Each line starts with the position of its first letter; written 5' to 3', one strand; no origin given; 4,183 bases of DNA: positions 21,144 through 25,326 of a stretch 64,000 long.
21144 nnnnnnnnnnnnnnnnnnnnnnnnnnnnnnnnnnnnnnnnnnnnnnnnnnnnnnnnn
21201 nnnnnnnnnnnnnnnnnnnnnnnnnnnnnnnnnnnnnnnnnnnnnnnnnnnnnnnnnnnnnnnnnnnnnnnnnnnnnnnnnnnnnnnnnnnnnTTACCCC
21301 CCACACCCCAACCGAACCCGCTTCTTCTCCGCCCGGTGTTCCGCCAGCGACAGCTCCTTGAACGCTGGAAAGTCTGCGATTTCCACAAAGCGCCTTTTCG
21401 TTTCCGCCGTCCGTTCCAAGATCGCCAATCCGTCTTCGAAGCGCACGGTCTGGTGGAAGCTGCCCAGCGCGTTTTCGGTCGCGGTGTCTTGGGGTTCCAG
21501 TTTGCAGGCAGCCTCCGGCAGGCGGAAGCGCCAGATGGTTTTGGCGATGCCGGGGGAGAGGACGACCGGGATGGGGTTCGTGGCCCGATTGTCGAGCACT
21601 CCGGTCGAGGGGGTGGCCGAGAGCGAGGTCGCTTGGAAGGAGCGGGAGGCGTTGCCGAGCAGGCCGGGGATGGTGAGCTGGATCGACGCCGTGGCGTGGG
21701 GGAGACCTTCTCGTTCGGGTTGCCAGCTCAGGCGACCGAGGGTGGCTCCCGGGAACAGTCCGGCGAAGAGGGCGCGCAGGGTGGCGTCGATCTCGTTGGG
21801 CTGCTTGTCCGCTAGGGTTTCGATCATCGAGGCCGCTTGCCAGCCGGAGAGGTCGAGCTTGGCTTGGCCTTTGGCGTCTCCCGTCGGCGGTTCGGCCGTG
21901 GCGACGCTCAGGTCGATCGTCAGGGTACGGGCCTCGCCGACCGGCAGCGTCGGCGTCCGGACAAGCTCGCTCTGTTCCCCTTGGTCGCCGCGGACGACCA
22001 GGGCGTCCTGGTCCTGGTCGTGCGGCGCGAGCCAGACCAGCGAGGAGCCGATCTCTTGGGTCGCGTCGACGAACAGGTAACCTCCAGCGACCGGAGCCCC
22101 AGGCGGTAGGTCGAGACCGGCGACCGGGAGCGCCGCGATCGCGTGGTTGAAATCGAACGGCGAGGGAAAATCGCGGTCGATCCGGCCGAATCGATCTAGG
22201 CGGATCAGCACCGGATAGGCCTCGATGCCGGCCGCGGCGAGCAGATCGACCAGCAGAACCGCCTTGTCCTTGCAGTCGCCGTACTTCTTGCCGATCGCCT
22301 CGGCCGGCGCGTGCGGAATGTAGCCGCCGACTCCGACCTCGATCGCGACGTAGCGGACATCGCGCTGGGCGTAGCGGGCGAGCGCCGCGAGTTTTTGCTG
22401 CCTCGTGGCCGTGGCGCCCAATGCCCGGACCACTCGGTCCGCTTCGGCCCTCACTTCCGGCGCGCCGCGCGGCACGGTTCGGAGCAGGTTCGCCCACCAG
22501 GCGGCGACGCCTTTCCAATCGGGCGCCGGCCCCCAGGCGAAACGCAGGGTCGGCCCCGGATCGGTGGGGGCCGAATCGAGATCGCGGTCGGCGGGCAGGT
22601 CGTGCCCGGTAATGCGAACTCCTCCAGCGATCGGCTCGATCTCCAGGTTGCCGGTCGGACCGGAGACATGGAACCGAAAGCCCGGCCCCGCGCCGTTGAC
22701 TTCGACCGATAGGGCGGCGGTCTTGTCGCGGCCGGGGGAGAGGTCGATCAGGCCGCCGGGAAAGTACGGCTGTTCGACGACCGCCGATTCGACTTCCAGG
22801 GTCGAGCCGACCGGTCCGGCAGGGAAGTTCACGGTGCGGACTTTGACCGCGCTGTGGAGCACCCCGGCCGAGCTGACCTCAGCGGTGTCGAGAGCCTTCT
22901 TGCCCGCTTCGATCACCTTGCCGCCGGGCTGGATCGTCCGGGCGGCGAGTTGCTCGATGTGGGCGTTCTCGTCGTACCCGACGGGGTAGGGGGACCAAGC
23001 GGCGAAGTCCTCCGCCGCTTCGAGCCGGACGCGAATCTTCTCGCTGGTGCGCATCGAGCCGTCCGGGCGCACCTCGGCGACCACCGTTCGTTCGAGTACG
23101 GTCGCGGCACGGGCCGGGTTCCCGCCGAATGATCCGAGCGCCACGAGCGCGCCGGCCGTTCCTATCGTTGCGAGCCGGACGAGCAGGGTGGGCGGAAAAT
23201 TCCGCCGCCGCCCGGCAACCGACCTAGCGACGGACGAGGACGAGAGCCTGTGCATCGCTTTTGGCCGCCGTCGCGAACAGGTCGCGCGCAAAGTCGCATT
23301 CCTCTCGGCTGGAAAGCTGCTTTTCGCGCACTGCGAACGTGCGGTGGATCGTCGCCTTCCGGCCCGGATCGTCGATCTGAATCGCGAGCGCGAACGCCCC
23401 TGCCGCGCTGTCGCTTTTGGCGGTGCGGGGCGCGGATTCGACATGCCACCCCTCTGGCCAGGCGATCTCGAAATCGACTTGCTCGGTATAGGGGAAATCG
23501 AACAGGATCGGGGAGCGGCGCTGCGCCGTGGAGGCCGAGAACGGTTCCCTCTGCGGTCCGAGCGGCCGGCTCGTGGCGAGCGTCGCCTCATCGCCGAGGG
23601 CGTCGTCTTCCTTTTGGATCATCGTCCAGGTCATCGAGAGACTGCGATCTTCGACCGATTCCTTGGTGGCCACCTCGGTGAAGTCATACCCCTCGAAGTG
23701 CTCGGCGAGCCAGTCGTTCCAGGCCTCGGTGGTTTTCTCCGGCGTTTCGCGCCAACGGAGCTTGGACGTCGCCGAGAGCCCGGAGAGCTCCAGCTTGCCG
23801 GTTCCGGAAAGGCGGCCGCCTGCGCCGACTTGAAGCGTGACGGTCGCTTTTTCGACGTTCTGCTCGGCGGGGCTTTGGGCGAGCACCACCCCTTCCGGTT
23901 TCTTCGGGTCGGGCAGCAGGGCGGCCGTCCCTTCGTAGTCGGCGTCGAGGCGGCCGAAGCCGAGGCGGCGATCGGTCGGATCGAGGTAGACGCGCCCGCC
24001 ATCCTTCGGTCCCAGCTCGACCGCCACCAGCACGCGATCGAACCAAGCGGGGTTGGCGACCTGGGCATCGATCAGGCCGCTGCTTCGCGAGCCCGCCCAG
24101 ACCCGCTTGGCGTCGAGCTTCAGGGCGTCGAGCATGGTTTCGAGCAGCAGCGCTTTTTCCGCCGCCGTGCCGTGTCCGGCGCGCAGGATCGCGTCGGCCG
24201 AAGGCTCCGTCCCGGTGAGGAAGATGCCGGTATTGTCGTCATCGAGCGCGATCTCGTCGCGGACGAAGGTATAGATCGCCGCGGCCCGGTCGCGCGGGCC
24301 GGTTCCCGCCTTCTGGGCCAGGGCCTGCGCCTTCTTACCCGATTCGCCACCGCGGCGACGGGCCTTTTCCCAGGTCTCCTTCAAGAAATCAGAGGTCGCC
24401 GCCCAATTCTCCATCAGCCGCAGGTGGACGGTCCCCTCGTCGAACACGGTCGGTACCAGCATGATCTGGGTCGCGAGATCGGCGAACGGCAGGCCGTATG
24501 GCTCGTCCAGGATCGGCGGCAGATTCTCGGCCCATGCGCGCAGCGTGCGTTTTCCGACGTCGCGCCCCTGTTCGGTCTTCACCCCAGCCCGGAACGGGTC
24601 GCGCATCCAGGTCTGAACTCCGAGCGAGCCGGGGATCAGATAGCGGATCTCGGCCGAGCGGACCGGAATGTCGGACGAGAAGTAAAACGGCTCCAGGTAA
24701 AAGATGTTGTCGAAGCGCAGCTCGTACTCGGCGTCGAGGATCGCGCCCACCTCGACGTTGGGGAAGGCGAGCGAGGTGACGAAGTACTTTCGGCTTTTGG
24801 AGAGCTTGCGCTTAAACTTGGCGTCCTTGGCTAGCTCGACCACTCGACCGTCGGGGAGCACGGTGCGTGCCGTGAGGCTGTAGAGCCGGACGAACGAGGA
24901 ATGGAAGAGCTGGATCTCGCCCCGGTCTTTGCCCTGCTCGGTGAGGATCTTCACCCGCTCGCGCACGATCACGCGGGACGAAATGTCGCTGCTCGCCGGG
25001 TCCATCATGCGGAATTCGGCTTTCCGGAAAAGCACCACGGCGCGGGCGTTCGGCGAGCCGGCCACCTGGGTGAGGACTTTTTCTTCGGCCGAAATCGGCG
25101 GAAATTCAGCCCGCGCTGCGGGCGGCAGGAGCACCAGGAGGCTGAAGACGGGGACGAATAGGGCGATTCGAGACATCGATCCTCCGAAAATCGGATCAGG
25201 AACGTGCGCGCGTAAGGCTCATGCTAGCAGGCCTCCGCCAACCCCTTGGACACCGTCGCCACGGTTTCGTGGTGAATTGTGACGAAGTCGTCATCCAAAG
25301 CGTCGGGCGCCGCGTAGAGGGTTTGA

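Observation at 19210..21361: Low-GC two-gene island encoding a secreted Cys/Gly-tailed protein and a membrane-anchored beta-propeller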

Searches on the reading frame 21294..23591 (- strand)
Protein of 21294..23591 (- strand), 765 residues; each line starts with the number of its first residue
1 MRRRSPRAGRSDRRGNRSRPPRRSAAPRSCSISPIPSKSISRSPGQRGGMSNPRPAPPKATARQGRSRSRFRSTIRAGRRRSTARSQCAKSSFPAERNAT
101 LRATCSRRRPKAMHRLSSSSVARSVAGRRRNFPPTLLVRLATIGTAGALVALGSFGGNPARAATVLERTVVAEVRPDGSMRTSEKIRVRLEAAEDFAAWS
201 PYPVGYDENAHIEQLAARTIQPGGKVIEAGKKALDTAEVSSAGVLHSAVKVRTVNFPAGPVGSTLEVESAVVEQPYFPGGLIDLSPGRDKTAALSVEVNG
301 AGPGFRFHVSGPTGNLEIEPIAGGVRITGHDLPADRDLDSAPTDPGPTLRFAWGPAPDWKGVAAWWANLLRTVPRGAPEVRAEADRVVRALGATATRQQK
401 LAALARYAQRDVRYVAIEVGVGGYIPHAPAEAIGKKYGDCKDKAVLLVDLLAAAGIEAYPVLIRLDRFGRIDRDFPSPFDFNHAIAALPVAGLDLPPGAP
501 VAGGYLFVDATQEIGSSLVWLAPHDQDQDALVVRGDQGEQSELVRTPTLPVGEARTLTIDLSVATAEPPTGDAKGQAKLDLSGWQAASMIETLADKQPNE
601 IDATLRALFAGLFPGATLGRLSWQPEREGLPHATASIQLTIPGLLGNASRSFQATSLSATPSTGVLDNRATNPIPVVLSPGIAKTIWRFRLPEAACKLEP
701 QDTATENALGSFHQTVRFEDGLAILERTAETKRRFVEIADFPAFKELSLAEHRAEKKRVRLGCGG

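Call 3: search_protein_families(library=pfam, proteins=[window:21294-23591:-], max_evalue=0.1)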
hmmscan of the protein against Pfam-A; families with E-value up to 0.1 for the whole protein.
window:21294-23591:- (765 aa): 3 families
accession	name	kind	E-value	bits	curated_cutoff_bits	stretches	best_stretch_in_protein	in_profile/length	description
PF12969.12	DUF3857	-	7.8e-10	39.5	24.6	1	176-286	1-115/170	Domain of Unknown Function with PDB structure (DUF3857)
PF01841.26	Transglut_core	-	0.00039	21.1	23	1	393-460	10-74/108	Transglutaminase-like superfamily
PF12970.12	DUF3858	-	0.096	13.3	27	0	695-748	50-103/116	Domain of Unknown Function with PDB structure (DUF3858)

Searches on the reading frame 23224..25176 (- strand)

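Call 3: search_protein_families(library=pfam, proteins=[window:23224-25176:-], max_evalue=0.1)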
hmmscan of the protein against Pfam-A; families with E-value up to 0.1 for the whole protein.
window:23224-25176:- (650 aa): 4 families
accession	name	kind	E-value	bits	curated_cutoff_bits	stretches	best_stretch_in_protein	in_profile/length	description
PF12969.12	DUF3857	-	5.7e-14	52.9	24.6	1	66-222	4-169/170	Domain of Unknown Function with PDB structure (DUF3857)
PF12970.12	DUF3858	-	0.0016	19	27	1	543-645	15-114/116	Domain of Unknown Function with PDB structure (DUF3858)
PF16304.10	DUF4946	-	0.004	17.4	25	1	570-610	3-43/152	Domain of unknown function (DUF4946)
PF01841.26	Transglut_core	-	0.01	16.5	23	1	288-361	5-77/108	Transglutaminase-like superfamily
